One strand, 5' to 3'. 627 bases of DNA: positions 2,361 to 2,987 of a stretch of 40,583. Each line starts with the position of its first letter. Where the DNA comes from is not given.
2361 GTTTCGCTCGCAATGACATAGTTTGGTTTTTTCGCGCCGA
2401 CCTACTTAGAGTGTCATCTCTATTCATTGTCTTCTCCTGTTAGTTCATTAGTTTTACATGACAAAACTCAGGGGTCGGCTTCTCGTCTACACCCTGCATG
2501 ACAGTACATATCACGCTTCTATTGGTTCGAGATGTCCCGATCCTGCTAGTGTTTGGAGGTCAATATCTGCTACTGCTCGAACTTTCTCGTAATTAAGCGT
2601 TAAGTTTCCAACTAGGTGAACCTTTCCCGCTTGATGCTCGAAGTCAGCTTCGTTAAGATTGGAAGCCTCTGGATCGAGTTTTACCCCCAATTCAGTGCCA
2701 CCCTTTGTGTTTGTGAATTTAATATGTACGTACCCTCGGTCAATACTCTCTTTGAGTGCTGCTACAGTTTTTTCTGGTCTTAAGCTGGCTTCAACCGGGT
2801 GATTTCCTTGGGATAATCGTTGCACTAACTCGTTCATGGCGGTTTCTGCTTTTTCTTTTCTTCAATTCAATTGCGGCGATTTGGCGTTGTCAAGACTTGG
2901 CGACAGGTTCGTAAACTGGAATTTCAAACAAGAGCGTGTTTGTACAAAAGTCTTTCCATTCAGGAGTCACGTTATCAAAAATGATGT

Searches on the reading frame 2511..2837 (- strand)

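Call 59: search_protein_families(library=pfam, proteins=[window:2511-2837:-], max_evalue=0.01)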
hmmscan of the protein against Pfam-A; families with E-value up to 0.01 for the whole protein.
window:2511-2837:- (108 aa): 1 family
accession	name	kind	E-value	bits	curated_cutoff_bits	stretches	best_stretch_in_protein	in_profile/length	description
PF02312.22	CBF_beta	-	2.4e-08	34.3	25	1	29-104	45-125/167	Core binding factor beta subunit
